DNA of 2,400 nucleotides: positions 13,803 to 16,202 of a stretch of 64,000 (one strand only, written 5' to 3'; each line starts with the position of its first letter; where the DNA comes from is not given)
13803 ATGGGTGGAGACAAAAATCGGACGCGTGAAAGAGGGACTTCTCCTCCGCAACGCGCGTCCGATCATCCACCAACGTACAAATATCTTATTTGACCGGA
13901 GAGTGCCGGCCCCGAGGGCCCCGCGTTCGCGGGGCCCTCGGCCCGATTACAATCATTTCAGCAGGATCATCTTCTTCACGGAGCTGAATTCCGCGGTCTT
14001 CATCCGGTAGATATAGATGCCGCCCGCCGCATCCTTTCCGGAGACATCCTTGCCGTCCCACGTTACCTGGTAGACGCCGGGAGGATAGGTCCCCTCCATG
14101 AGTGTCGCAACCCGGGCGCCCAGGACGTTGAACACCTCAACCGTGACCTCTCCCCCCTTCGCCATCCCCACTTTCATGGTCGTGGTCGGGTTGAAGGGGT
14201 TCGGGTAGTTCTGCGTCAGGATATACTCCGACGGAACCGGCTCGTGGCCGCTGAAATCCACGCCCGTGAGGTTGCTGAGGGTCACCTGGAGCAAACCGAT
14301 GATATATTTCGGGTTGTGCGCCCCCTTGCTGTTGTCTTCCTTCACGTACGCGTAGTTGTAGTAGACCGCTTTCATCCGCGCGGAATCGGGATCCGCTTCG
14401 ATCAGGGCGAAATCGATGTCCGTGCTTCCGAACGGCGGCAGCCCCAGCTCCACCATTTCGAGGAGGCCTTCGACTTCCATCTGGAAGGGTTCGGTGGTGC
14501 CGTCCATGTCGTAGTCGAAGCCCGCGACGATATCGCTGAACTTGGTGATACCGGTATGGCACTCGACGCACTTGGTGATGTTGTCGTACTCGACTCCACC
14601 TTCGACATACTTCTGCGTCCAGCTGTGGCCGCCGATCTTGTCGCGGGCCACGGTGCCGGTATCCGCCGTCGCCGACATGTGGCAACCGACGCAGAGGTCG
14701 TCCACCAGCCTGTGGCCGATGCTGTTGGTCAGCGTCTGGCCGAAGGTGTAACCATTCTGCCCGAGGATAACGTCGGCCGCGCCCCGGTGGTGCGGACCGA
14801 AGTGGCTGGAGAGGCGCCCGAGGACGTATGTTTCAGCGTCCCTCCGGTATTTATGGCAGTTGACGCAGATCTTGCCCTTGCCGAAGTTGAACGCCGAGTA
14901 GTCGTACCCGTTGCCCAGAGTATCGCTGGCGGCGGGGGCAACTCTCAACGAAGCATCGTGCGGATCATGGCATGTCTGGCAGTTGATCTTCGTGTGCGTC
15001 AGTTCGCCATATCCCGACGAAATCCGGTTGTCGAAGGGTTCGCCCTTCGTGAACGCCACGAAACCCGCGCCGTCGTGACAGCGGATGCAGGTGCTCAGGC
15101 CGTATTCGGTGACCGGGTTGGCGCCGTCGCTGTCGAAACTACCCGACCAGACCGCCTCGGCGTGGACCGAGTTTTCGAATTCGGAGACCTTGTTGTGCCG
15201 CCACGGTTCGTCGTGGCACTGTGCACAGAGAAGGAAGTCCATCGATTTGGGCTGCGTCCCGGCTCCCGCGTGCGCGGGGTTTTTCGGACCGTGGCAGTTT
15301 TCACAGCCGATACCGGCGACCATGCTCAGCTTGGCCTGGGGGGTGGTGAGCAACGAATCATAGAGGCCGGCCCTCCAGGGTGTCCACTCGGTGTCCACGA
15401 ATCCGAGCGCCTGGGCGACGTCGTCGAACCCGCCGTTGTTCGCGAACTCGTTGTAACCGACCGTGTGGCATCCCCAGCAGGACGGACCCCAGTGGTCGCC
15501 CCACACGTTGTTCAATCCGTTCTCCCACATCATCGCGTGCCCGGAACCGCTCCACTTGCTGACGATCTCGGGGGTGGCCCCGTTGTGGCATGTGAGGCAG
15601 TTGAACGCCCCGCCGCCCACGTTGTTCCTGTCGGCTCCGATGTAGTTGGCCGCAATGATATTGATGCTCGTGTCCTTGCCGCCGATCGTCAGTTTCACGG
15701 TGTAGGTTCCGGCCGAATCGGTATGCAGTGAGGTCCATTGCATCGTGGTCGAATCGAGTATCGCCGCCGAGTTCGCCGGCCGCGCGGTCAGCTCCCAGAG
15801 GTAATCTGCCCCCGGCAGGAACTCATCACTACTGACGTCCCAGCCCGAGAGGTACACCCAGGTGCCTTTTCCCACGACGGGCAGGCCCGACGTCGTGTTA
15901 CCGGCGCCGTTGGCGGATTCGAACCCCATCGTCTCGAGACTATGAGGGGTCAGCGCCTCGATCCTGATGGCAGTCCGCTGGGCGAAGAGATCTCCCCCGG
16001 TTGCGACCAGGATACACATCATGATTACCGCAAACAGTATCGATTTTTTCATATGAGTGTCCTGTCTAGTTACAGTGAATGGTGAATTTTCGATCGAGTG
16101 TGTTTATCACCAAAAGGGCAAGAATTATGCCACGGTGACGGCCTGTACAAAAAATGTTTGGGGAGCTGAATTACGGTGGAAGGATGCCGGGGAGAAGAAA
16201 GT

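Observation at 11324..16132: Tandem duplicated nine-heme cytochromes exported via the type IX secretion system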

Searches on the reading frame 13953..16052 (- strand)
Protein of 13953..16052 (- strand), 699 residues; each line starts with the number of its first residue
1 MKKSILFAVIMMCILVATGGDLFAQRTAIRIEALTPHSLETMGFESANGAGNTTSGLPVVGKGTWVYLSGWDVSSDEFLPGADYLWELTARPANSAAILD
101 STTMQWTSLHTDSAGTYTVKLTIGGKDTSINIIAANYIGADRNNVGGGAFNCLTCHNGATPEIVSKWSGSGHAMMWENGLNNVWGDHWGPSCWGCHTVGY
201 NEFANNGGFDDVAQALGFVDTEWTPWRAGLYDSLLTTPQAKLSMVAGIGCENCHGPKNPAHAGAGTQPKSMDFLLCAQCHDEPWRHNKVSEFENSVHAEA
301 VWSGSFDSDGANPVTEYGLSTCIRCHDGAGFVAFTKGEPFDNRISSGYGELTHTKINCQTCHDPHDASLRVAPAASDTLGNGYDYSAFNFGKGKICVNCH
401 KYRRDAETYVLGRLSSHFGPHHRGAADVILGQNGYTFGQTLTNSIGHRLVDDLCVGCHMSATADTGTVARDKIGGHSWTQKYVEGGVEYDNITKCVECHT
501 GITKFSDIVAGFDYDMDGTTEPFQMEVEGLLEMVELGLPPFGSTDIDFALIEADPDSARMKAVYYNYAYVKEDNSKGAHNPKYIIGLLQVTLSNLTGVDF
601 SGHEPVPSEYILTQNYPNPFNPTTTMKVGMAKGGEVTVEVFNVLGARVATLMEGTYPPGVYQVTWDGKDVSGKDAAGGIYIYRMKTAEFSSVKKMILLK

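Call 4: search_protein_families(library=pfam, proteins=[window:13953-16052:-], max_evalue=1)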
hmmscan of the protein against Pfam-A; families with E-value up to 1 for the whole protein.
window:13953-16052:- (699 aa): 11 families
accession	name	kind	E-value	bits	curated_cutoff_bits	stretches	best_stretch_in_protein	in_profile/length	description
PF14522.11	Cytochrome_C7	-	3.3e-13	49.7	24.8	4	274-362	14-66/67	Cytochrome c7 and related cytochrome c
PF22113.1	Mtrc-MtrF_II-IV_dom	-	3.3e-11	43.5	30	2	248-405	7-168/176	Outer membrane cytochrome MtrC/MtrF-like, domains II/IV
PF14537.11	Cytochrom_c3_2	-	2.6e-09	37.8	25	2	320-369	27-71/79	Cytochrome c3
PF13860.13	FlgD_ig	-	1.2e-08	35.2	27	1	634-686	23-75/79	FlgD Ig-like domain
PF09699.15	Paired_CXXCH_1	-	3.1e-08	33.6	20.6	2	246-282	5-38/41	Doubled CXXCH motif (Paired_CXXCH_1)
PF13435.11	Cytochrome_C554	-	2.3e-06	28.9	20.8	1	276-362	2-83/84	Cytochrome c554 and c-prime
PF02085.21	Cytochrom_CIII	-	1.6e-05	25.6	22.9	1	249-326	32-82/101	Class III cytochrome C family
PF02335.20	Cytochrom_C552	-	3.7e-05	23.3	24.1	1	320-400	88-175/438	Cytochrome c552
PF18962.6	Por_Secre_tail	-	6.9e-05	23.5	27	1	616-696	2-74/75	Secretion system C-terminal sorting domain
PF13585.12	CHU_C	-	0.08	13.5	27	1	635-686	28-72/86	CHU_C Type IX secretion signal domain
PF17883.6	MBG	-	0.16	12.9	23.3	1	99-138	44-82/97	MBG domain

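Call 5: search_protein_families(library=ncbifam, proteins=[window:13953-16052:-], max_evalue=1)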
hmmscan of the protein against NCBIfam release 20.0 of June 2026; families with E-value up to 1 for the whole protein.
window:13953-16052:- (699 aa): 13 families
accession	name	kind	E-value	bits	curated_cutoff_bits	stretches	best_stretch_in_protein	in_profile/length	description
NF041198.1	UshA_like_PCGU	equivalog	1.5e-09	37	275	1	148-282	407-510/519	UshA-like (seleno)protein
TIGR04183.1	Por_Secre_tail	domain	3e-09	36.7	23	1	616-696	2-70/72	T9SS type A sorting domain-containing protein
NF033707.1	T9SS_sortase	equivalog_domain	3.7e-08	31.5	420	1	614-687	1000-1078/1095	type IX secretion system sortase PorU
TIGR03508.1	decahem_SO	subfamily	9.4e-07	28.6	192.2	1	318-469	1-135/258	DmsE family decaheme c-type cytochrome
TIGR01905.1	paired_CXXCH_1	subfamily_domain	9.3e-06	25.5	25.2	2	245-282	4-38/41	doubled CXXCH domain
NF005176.1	PRK06655.1-1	equivalog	9.7e-06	25.6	230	1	634-687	97-150/197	flagellar hook assembly protein FlgD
NF038113.1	T9SSA_dep_M36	equivalog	0.00036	18.8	885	1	614-697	794-868/869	T9SS-dependent M36 family metallopeptidase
NF009276.0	PRK12633.1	equivalog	0.0044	16.8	383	1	634-686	129-181/234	flagellar basal body rod modification protein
NF041321.1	Alpha-amyl_MalA_Halo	equivalog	0.0089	14.4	875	1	80-133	25-76/666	alpha-amylase MalA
NF052323.1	T9SSA_dep_M6i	equivalog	0.013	13.5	600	1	613-686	958-1026/1043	T9SS-dependent M6-like inactivated metalloprotease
NF053608.1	Lsa66_OmpA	equivalog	0.036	12.5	700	1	661-687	203-229/581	fibronectin-binding adhesin Lsa66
NF009277.0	PRK12634.1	equivalog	0.057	13.5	333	1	627-681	115-169/221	flagellar basal body rod modification protein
NF052228.1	T9SS_PorZ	equivalog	0.13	10.6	260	1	616-689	676-745/757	type IX secretion system anionic LPS delivery protein PorZ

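Call 11: find_homologous_proteins(query=window:13953-16052:-)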
Query window:13953-16052:- (699 aa): 1975 proteins with E <= 0.001 among 8000 candidates; the best 120 are listed.
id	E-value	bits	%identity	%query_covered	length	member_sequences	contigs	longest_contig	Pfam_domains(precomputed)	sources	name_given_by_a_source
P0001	0.0e+0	1474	87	100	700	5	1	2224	PF09699.16,PF14537.12,PF13435.12,PF13860.13,PF02085.22,PF14522.12,PF22113.2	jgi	jgi:hypothetical protein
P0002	0.0e+0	1384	81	100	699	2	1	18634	PF09699.16,PF14537.12,PF13435.12,PF13860.13,PF14522.12,PF22113.2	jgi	-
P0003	0.0e+0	1368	81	100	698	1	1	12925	PF09699.16,PF14537.12,PF13435.12,PF18962.8,PF13860.13,PF14522.12,PF22113.2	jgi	-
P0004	0.0e+0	1271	76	97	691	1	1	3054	PF14537.12,PF13435.12,PF18962.8,PF13860.13,PF14522.12,PF22113.2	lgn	-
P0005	0.0e+0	1109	67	97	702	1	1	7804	PF09699.16,PF14537.12,PF13435.12,PF13860.13,PF02335.21,PF14522.12,PF22113.2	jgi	jgi:hypothetical protein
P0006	0.0e+0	1097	65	100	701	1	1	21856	PF09699.16,PF14537.12,PF13435.12,PF13860.13,PF14522.12,PF22113.2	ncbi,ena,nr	ncbi:MAG TPA: multiheme c-type cytochrome [Bacteroidota bacterium]|nr:multiheme c-type cytochrome [B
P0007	0.0e+0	1096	65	99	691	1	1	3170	PF09699.16,PF14537.12,PF13435.12,PF13860.13,PF02335.21,PF14522.12,PF22113.2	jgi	jgi:hypothetical protein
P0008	0.0e+0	1086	65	100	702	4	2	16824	PF09699.16,PF14537.12,PF13435.12,PF13860.13,PF14522.12,PF22113.2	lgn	-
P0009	0.0e+0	1074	64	100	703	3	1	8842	PF09699.16,PF14537.12,PF13435.12,PF13860.13,PF02335.21,PF14522.12,PF22113.2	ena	-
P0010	0.0e+0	1067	64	100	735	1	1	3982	PF09699.16,PF14537.12,PF13435.12,PF18962.8,PF14522.12,PF22113.2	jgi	jgi:hypothetical protein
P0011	0.0e+0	1026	62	98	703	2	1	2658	PF09699.16,PF14537.12,PF13435.12,PF13860.13,PF02335.21,PF14522.12,PF22113.2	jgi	-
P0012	0.0e+0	1024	62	98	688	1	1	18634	PF09699.16,PF14537.12,PF13435.12,PF13860.13,PF02335.21,PF14522.12,PF22113.2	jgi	-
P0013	0.0e+0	1019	63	95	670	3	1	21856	PF09699.16,PF14537.12,PF13435.12,PF13860.13,PF02335.21,PF14522.12,PF22113.2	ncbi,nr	ncbi:MAG TPA: multiheme c-type cytochrome [Bacteroidota bacterium]|nr:multiheme c-type cytochrome [B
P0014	5.3e-275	932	56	100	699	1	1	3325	PF14537.12,PF13435.12,PF18962.8,PF13860.13,PF02335.21,PF14522.12,PF22113.2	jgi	jgi:hypothetical protein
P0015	2.8e-264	897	54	100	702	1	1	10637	PF09699.16,PF14537.12,PF13435.12,PF18962.8,PF13860.13,PF14522.12,PF22113.2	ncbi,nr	ncbi:MAG: T9SS type A sorting domain-containing protein [Ignavibacteriae bacterium]|nr:T9SS type A s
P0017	4.2e-263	893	56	97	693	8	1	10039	PF14537.12,PF22352.3,PF13435.12,PF18962.8,PF02335.21,PF14522.12,PF22113.2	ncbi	-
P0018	6.2e-263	893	55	98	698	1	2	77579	PF09699.16,PF14537.12,PF13435.12,PF18962.8,PF13860.13,PF14522.12,PF22113.2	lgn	-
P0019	1.6e-261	888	56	97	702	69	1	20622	PF09699.16,PF14537.12,PF22352.3,PF13435.12,PF18962.8,PF02335.21,PF14522.12,PF22113.2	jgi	jgi:hypothetical protein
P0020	4.6e-261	886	56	97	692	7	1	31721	PF14537.12,PF13435.12,PF18962.8,PF02335.21,PF14522.12,PF22113.2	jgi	jgi:hypothetical protein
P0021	4.6e-260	883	55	97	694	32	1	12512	PF14537.12,PF22352.3,PF13435.12,PF18962.8,PF02335.21,PF14522.12,PF22113.2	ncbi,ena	-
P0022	3.5e-258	877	55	97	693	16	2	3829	PF14537.12,PF22352.3,PF13435.12,PF18962.8,PF02335.21,PF14522.12,PF22113.2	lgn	-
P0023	5.2e-257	873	54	100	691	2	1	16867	PF09699.16,PF14537.12,PF22352.3,PF13435.12,PF18962.8,PF02335.21,PF14522.12,PF22113.2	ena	-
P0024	6.7e-251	853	52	99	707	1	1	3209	PF09699.16,PF14537.12,PF13435.12,PF13585.13,PF18962.8,PF13860.13,PF14522.12,PF22113.2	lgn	-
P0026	1.1e-242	826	55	83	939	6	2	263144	PF09699.16,PF14537.12,PF13435.12,PF18962.8,PF13860.13,PF14522.12,PF22113.2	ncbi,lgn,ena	-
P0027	2.5e-242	824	53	99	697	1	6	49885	PF09699.16,PF14537.12,PF13435.12,PF13585.13,PF18962.8,PF13860.13,PF02335.21,PF14522.12,PF22113.2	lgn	-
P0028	3.1e-241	821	54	85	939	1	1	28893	PF09699.16,PF14537.12,PF13435.12,PF18962.8,PF13860.13,PF02335.21,PF14522.12,PF22113.2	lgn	-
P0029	8.7e-239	813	52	96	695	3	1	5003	PF09699.16,PF14537.12,PF13435.12,PF18962.8,PF02335.21,PF14522.12,PF22113.2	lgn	-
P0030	1.6e-238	812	54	82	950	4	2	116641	PF09699.16,PF14537.12,PF13435.12,PF18962.8,PF13860.13,PF02335.21,PF14522.12,PF22113.2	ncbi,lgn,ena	-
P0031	2.3e-237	808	50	99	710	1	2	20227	PF09699.16,PF14537.12,PF13435.12,PF18962.8,PF13860.13,PF02335.21,PF14522.12,PF22113.2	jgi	jgi:hypothetical protein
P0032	1.3e-232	792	52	85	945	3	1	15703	PF09699.16,PF14537.12,PF13435.12,PF18962.8,PF13860.13,PF02335.21,PF14522.12,PF22113.2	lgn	-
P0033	1.4e-232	792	52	99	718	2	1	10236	PF09699.16,PF14537.12,PF13435.12,PF18962.8,PF13860.13,PF14522.12,PF22113.2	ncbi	-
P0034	4.1e-231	787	51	97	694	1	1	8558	PF09699.16,PF14537.12,PF13435.12,PF18962.8,PF13860.13,PF14522.12,PF22113.2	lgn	-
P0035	7.4e-231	786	51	97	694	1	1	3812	PF09699.16,PF14537.12,PF13435.12,PF18962.8,PF13860.13,PF02335.21,PF14522.12,PF22113.2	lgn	-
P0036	2.9e-227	775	51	97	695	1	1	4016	PF09699.16,PF14537.12,PF13435.12,PF18962.8,PF13860.13,PF14522.12,PF22113.2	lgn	-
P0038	2.0e-226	772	48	100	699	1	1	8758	PF09699.16,PF14537.12,PF13435.12,PF18962.8,PF13860.13,PF02335.21,PF14522.12,PF22113.2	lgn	-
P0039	1.9e-225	769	50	97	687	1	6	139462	PF09699.16,PF14537.12,PF13435.12,PF18962.8,PF13860.13,PF14522.12,PF22113.2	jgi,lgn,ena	jgi:hypothetical protein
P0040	1.8e-224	765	51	99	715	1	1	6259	PF14537.12,PF13435.12,PF18962.8,PF13860.13,PF14522.12,PF22113.2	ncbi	-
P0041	1.9e-220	752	47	99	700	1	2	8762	PF09699.16,PF14537.12,PF13435.12,PF18962.8,PF13860.13,PF02335.21,PF14522.12,PF22113.2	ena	-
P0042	4.4e-214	731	46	100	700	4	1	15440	PF09699.16,PF14537.12,PF13435.12,PF18962.8,PF13860.13,PF02335.21,PF14522.12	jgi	jgi:hypothetical protein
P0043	2.6e-213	728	48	86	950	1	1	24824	PF09699.16,PF14537.12,PF13435.12,PF18962.8,PF13860.13,PF02335.21,PF14522.12,PF22113.2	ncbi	-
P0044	1.0e-211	723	49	97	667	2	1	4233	PF14537.12,PF18962.8,PF13860.13,PF14522.12,PF22113.2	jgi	jgi:hypothetical protein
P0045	9.3e-211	720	47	100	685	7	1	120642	PF14537.12,PF18962.8,PF13860.13,PF14522.12,PF22113.2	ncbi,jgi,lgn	-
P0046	4.5e-209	714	44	99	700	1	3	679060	PF09699.16,PF13435.12,PF18962.8,PF13860.13,PF02335.21,PF14522.12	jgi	jgi:hypothetical protein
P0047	4.7e-207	708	47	99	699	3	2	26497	PF09699.16,PF14537.12,PF13435.12,PF18962.8,PF13860.13,PF14522.12,PF22113.2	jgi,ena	-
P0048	4.8e-207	708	44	100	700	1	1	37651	PF09699.16,PF14537.12,PF13435.12,PF18962.8,PF13860.13,PF02335.21,PF14522.12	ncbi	-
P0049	1.1e-206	707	46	100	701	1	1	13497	PF09699.16,PF14537.12,PF18962.8,PF13860.13,PF14522.12,PF22113.2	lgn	-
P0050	1.0e-200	687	46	100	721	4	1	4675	PF09699.16,PF14537.12,PF13435.12,PF18962.8,PF13860.13,PF02335.21,PF14522.12,PF22113.2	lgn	-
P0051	5.1e-191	655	57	61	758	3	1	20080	PF09699.16,PF14537.12,PF18962.8,PF13860.13,PF02335.21,PF14522.12,PF22113.2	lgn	-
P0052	5.1e-188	645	46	97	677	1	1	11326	PF13585.13,PF18962.8,PF13860.13,PF14522.12,PF22113.2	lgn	-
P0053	6.8e-186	638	44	99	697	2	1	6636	PF09699.16,PF14537.12,PF13435.12,PF18962.8,PF13860.13,PF14522.12,PF22113.2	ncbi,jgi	-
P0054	3.9e-182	625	53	75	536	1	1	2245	PF09699.16,PF14537.12,PF13435.12,PF18962.8,PF13860.13,PF02335.21,PF14522.12,PF22113.2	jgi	jgi:hypothetical protein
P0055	1.4e-179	617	44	99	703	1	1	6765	PF09699.16,PF14537.12,PF13435.12,PF18962.8,PF13860.13,PF02335.21,PF14522.12,PF22113.2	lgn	-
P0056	1.2e-177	611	43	100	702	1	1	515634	PF09699.16,PF14537.12,PF13435.12,PF18962.8,PF13860.13,PF14522.12,PF22113.2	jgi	jgi:hypothetical protein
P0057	2.3e-171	590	41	100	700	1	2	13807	PF09699.16,PF14537.12,PF13435.12,PF18962.8,PF13860.13,PF14522.12,PF22113.2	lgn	-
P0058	1.7e-170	587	42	97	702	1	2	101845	PF09699.16,PF14537.12,PF18962.8,PF13860.13,PF14522.12,PF22113.2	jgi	jgi:hypothetical protein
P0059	6.7e-166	572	42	100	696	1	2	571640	PF14537.12,PF13435.12,PF18962.8,PF13860.13,PF14522.12,PF22113.2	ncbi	-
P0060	2.0e-165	570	42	98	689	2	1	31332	PF13435.12,PF13585.13,PF18962.8,PF13860.13,PF02335.21,PF14522.12,PF22113.2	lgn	-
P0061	9.2e-162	558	42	100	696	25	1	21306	PF14537.12,PF13435.12,PF18962.8,PF13860.13,PF14522.12,PF22113.2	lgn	-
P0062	1.1e-159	551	42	95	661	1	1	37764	PF14537.12,PF13435.12,PF13585.13,PF18962.8,PF13860.13,PF02335.21,PF14522.12,PF22113.2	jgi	-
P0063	5.2e-157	542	41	100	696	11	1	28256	PF14537.12,PF13435.12,PF18962.8,PF13860.13,PF14522.12,PF22113.2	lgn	-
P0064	2.6e-154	533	40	100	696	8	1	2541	PF14537.12,PF13435.12,PF13585.13,PF18962.8,PF13860.13,PF02335.21,PF14522.12,PF22113.2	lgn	-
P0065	5.0e-154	532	41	99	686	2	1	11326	PF13435.12,PF13585.13,PF18962.8,PF13860.13,PF02335.21,PF14522.12,PF22113.2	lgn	-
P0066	4.0e-153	529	40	100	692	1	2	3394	PF14537.12,PF13435.12,PF18962.8,PF13860.13,PF14522.12,PF22113.2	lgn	-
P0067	3.0e-152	527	40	100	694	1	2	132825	PF09699.16,PF14537.12,PF13435.12,PF18962.8,PF13860.13,PF14522.12,PF22113.2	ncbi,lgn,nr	ncbi:MAG: T9SS type A sorting domain-containing protein [Ignavibacteriales bacterium]|nr:T9SS type A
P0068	1.3e-151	525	41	97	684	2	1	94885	PF14537.12,PF13435.12,PF13585.13,PF18962.8,PF13860.13,PF14522.12,PF22113.2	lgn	-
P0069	2.5e-151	524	41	97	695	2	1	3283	PF09699.16,PF14537.12,PF13435.12,PF18962.8,PF13860.13,PF14522.12,PF22113.2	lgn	-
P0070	3.7e-150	520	48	69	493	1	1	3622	PF09699.16,PF18962.8,PF13860.13,PF14522.12,PF22113.2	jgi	jgi:hypothetical protein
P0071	2.7e-149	517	41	99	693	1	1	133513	PF09699.16,PF14537.12,PF13435.12,PF18962.8,PF13860.13,PF14522.12,PF22113.2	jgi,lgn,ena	-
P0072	4.9e-147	509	41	97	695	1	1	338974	PF09699.16,PF14537.12,PF13435.12,PF18962.8,PF13860.13,PF02335.21,PF14522.12,PF22113.2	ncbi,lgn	-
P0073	5.6e-147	509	41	100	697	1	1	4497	PF14537.12,PF18962.8,PF14522.12,PF22113.2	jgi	-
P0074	1.6e-146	508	44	86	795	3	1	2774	PF14537.12,PF13435.12,PF18962.8,PF13860.13,PF02085.22,PF14522.12,PF22113.2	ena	-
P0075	1.7e-146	508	41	97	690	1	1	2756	PF18962.8,PF13860.13,PF02085.22,PF14522.12,PF22113.2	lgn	-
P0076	5.7e-146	506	39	100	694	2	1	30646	PF09699.16,PF14537.12,PF13435.12,PF18962.8,PF14522.12,PF22113.2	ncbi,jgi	jgi:hypothetical protein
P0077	6.8e-146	506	40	100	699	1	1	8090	PF09699.16,PF14537.12,PF13435.12,PF18962.8,PF02085.22,PF14522.12,PF22113.2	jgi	jgi:hypothetical protein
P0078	9.3e-146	505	41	100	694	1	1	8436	PF14537.12,PF13435.12,PF18962.8,PF14522.12,PF22113.2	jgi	jgi:hypothetical protein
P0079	1.4e-145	505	39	97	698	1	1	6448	PF09699.16,PF14537.12,PF13585.13,PF18962.8,PF13860.13,PF14522.12,PF22113.2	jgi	jgi:Secretion system C-terminal sorting domain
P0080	3.5e-145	503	38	100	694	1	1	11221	PF09699.16,PF14537.12,PF13435.12,PF18962.8,PF13860.13,PF14522.12,PF22113.2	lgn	-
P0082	4.5e-145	503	40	85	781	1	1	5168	PF14537.12,PF13435.12,PF18962.8,PF13860.13,PF14522.12,PF22113.2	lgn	-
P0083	6.4e-145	502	39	100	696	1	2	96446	PF14537.12,PF13435.12,PF18962.8,PF14522.12,PF22113.2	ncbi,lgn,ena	-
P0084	6.7e-145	502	44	86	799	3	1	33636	PF13435.12,PF18962.8,PF13860.13,PF02085.22,PF14522.12,PF22113.2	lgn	-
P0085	7.0e-145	502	40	99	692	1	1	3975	PF14537.12,PF13435.12,PF18962.8,PF14522.12,PF22113.2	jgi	-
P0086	5.6e-144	499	40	100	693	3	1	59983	PF14537.12,PF13435.12,PF18962.8,PF14522.12,PF22113.2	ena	-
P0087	9.7e-144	498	44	86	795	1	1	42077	PF09699.16,PF14537.12,PF13435.12,PF18962.8,PF13860.13,PF02085.22,PF14522.12,PF22113.2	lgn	-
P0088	1.2e-143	498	39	88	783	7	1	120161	PF09699.16,PF14537.12,PF13435.12,PF13585.13,PF18962.8,PF13860.13,PF14522.12,PF22113.2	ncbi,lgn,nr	ncbi:MAG: FlgD immunoglobulin-like domain containing protein [Ignavibacteria bacterium]|nr:FlgD immu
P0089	1.6e-143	498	38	99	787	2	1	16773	PF14537.12,PF13435.12,PF18962.8,PF02335.21,PF14522.12,PF22113.2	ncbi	-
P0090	5.7e-143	496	40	84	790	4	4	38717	PF09699.16,PF14537.12,PF13585.13,PF18962.8,PF13860.13,PF14522.12,PF22113.2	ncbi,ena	-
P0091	8.5e-143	495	40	99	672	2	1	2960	PF09699.16,PF18962.8,PF13860.13,PF14522.12,PF22113.2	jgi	jgi:predicted CXXCH cytochrome family protein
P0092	1.3e-142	495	39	100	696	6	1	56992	PF09699.16,PF14537.12,PF13435.12,PF18962.8,PF13860.13,PF14522.12,PF22113.2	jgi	jgi:predicted CXXCH cytochrome family protein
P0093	2.4e-142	494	39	100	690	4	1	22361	PF09699.16,PF14537.12,PF13435.12,PF18962.8,PF02335.21,PF14522.12,PF22113.2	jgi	jgi:hypothetical protein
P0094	2.7e-142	494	38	96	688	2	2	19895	PF14537.12,PF13435.12,PF18962.8,PF13860.13,PF14522.12,PF22113.2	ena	-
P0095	9.7e-142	492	40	100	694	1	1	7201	PF14537.12,PF13435.12,PF18962.8,PF14522.12,PF22113.2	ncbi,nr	ncbi:MAG: cytochrome c3 family protein [Ignavibacteria bacterium]|nr:cytochrome c3 family protein [I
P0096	2.0e-141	491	38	100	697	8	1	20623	PF14537.12,PF13585.13,PF18962.8,PF13860.13,PF14522.12,PF22113.2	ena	-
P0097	2.9e-141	490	39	100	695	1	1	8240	PF14537.12,PF13435.12,PF18962.8,PF14522.12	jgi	jgi:hypothetical protein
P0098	4.4e-141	490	39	100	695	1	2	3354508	PF13435.12,PF18962.8,PF14522.12,PF22113.2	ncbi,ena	-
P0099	5.2e-141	489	39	97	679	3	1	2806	PF14537.12,PF13435.12,PF13585.13,PF18962.8,PF13860.13,PF14522.12,PF22113.2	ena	-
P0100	6.2e-141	489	39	97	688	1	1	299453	PF14537.12,PF13435.12,PF13585.13,PF18962.8,PF13860.13,PF02335.21,PF14522.12,PF22113.2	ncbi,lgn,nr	ncbi:MAG: ammonia-forming cytochrome c nitrite reductase subunit c552 [Ignavibacteria bacterium]|nr:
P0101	7.5e-141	489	38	100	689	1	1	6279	PF09699.16,PF14537.12,PF13435.12,PF18962.8,PF13860.13,PF14522.12,PF22113.2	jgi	jgi:hypothetical protein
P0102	7.9e-141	489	41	86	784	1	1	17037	PF14537.12,PF13435.12,PF18962.8,PF14522.12,PF22113.2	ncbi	-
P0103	9.3e-141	489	38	100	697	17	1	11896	PF14537.12,PF13435.12,PF18962.8,PF13860.13,PF14522.12,PF22113.2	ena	-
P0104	1.7e-140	488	41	85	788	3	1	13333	PF14537.12,PF13435.12,PF18962.8,PF14522.12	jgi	jgi:hypothetical protein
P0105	4.3e-140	486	41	85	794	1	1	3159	PF14537.12,PF13435.12,PF18962.8,PF13860.13,PF02085.22,PF14522.12,PF22113.2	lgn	-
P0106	4.5e-140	486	38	99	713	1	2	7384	PF14537.12,PF13435.12,PF18962.8,PF14522.12,PF22113.2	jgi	jgi:hypothetical protein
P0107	8.1e-140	486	41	86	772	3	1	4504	PF14537.12,PF13435.12,PF18962.8,PF14522.12,PF22113.2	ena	-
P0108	9.2e-140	485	39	100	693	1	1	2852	PF14537.12,PF13435.12,PF18962.8,PF14522.12,PF22113.2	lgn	-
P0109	1.8e-139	484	37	99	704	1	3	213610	PF09699.16,PF14537.12,PF18962.8,PF13442.12,PF14522.12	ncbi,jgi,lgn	-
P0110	2.4e-139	484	43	77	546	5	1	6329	PF13435.12,PF13585.13,PF18962.8,PF13860.13,PF02335.21,PF14522.12,PF22113.2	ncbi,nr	ncbi:MAG: ammonia-forming cytochrome c nitrite reductase subunit c552 [Bacteroidetes bacterium]|nr:a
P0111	3.7e-139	483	39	100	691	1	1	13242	PF09699.16,PF14537.12,PF13435.12,PF18962.8,PF13860.13,PF14522.12,PF22113.2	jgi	jgi:hypothetical protein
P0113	2.0e-138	481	39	97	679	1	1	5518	PF09699.16,PF14537.12,PF13435.12,PF13585.13,PF18962.8,PF13860.13,PF14522.12,PF22113.2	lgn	-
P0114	2.5e-138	481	38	99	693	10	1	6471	PF09699.16,PF14537.12,PF13435.12,PF18962.8,PF14522.12,PF22113.2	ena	-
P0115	4.3e-138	480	42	82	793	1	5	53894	PF14537.12,PF18962.8,PF13860.13,PF14522.12,PF22113.2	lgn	-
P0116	5.1e-138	480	40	99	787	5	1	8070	PF09699.16,PF14537.12,PF13435.12,PF18962.8,PF13860.13,PF14522.12,PF22113.2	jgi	-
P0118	8.8e-138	479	40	84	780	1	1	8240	PF14537.12,PF13435.12,PF18962.8,PF13860.13,PF14522.12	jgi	jgi:hypothetical protein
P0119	1.1e-137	478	38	100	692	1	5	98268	PF09699.16,PF18962.8,PF14522.12,PF22113.2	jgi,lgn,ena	jgi:hypothetical protein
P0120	1.9e-137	478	37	99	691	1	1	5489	PF09699.16,PF14537.12,PF13435.12,PF18962.8,PF13860.13,PF14522.12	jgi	jgi:hypothetical protein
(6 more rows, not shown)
